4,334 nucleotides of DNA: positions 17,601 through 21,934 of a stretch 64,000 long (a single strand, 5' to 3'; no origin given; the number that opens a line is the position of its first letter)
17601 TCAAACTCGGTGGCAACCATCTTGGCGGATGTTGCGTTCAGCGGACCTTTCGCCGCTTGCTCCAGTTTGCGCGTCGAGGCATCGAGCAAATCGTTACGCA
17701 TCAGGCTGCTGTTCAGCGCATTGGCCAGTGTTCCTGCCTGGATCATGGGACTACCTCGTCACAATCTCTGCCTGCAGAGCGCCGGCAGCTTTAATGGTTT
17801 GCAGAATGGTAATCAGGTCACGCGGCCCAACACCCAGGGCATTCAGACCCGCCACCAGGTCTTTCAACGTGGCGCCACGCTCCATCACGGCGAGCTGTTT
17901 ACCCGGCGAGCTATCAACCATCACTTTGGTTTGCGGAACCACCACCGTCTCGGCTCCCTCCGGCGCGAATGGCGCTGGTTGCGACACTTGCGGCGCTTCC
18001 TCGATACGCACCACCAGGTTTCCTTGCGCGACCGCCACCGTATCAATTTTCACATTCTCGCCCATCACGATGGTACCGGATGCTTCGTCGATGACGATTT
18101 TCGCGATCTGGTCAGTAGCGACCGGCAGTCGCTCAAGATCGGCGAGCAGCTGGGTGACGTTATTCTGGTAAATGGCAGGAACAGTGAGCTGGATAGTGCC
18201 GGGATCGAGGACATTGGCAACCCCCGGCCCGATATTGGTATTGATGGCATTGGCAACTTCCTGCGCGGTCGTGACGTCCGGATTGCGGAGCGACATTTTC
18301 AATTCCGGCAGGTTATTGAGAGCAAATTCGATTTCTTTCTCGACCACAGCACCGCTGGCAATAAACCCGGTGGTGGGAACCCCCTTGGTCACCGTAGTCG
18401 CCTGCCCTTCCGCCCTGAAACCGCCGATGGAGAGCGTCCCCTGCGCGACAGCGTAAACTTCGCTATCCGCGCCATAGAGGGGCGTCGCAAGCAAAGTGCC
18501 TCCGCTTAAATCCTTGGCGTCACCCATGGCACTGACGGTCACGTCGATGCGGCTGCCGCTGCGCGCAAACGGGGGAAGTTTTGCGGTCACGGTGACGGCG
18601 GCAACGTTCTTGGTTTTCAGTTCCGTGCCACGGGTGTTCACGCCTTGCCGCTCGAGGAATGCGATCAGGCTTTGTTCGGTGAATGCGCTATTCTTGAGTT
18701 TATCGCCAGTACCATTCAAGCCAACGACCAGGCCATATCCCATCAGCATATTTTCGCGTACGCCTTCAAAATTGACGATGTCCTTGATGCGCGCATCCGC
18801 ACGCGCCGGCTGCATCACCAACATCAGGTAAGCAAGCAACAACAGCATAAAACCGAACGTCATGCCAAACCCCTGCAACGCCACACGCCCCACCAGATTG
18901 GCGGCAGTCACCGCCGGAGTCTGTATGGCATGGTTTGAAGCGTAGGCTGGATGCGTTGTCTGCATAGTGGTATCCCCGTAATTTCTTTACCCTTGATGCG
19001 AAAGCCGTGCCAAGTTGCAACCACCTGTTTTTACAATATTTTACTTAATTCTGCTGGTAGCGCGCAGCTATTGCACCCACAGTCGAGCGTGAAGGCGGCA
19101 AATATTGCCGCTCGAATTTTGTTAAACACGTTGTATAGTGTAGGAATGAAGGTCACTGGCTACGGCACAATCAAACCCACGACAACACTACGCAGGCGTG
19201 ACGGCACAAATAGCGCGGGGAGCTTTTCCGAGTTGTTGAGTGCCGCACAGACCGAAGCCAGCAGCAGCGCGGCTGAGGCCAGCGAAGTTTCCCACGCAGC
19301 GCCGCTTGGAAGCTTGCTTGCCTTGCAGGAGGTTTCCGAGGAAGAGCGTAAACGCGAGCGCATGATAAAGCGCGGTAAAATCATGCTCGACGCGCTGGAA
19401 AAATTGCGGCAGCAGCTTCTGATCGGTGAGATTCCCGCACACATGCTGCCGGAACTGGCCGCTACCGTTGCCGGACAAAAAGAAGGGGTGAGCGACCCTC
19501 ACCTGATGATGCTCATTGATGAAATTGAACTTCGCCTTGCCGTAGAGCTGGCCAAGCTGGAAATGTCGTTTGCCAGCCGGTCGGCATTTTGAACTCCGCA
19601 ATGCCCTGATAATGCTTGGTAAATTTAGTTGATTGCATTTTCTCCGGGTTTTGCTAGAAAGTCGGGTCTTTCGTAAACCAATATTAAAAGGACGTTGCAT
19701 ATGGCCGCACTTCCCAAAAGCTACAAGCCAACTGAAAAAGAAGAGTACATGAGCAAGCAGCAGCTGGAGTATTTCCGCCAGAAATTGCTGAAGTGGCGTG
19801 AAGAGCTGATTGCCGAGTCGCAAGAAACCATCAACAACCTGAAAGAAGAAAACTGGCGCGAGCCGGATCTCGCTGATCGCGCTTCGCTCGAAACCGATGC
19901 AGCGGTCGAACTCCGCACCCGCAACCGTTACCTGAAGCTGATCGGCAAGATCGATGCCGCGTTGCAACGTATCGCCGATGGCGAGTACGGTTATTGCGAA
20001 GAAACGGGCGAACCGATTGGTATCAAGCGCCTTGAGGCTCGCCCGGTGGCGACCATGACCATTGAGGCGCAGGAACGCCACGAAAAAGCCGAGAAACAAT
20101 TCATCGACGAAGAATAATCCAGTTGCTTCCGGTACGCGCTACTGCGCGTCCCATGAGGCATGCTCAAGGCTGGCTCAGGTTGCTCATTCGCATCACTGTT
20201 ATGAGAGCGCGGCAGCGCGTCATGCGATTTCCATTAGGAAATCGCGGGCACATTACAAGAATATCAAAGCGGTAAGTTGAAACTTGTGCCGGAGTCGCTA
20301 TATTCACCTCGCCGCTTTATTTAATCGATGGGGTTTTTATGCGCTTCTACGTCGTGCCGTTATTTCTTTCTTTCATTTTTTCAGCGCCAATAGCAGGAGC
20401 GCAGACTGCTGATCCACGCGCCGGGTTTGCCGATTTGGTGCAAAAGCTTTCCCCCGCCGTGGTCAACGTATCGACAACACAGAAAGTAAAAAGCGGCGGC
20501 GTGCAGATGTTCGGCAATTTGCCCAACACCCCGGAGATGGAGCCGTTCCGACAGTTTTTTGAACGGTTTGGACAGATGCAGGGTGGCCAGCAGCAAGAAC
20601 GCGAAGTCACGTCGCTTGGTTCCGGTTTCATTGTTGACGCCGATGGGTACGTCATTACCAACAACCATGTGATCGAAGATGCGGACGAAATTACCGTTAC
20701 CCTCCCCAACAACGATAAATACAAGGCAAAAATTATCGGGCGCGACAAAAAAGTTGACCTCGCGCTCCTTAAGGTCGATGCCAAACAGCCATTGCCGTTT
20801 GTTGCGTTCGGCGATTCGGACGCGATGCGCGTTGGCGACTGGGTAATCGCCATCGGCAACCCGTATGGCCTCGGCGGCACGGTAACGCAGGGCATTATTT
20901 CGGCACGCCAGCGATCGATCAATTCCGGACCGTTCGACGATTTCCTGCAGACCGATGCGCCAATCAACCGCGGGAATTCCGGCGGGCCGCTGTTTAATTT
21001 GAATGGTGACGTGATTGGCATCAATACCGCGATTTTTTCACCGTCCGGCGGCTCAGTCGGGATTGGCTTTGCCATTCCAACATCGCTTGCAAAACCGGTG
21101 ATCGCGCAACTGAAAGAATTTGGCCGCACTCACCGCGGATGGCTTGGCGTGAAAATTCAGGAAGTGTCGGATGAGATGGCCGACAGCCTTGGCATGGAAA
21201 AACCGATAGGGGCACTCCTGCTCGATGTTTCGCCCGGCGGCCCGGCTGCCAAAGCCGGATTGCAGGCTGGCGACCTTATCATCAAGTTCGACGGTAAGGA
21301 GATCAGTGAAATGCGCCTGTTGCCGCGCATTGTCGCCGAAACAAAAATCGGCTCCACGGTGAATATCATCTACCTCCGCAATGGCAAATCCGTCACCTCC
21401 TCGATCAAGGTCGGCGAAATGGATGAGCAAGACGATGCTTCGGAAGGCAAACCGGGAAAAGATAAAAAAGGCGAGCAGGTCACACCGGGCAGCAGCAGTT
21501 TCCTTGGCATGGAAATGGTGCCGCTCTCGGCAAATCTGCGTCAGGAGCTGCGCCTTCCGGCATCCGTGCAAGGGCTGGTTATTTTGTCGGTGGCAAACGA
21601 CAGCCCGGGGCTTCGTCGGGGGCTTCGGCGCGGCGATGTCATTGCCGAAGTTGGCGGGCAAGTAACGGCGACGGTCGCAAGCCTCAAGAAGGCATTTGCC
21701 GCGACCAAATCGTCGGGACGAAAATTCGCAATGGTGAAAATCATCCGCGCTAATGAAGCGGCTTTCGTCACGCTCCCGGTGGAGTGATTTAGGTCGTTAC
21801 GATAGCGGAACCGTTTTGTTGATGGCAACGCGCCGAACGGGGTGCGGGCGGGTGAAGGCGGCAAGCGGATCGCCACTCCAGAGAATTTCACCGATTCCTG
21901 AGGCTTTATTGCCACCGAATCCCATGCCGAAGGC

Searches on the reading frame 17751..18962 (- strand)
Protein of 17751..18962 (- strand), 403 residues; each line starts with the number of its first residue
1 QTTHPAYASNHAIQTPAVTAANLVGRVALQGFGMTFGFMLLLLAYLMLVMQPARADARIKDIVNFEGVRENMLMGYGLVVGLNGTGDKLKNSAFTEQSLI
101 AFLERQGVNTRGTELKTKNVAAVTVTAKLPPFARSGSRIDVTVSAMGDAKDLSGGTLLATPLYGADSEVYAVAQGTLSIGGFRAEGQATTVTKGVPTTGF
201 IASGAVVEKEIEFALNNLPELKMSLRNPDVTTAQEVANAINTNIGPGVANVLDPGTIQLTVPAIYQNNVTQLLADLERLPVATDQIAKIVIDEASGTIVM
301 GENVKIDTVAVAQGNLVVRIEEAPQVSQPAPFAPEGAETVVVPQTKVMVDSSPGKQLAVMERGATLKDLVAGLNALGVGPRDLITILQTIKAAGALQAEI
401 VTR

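Call 65: search_protein_families(library=pfam, proteins=[window:17751-18962:-], max_evalue=0.00001)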
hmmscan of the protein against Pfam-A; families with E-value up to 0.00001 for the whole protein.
window:17751-18962:- (403 aa): 1 family
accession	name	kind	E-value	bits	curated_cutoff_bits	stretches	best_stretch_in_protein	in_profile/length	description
PF02119.21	FlgI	-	6.8e-135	449.8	25.3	1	58-401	1-342/343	Flagellar P-ring protein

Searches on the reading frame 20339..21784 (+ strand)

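Call 65: search_protein_families(library=pfam, proteins=[window:20339-21784:+], max_evalue=0.00001)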
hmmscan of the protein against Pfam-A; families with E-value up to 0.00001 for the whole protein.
window:20339-21784:+ (482 aa): 5 families
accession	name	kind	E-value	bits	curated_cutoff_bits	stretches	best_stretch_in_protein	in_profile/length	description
PF13365.12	Trypsin_2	-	1.1e-37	130.4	27.6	1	94-228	1-144/144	Trypsin-like peptidase domain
PF13180.12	PDZ_2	-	2.5e-24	85.8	27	2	268-358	2-80/80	PDZ domain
PF00089.32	Trypsin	-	5.5e-20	72.6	20.6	1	91-255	24-220/220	Trypsin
PF00595.29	PDZ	-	1.6e-17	64.1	23.2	1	265-333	8-68/81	PDZ domain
PF17820.7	PDZ_6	-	3.9e-17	62.2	27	1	296-325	4-33/54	PDZ domain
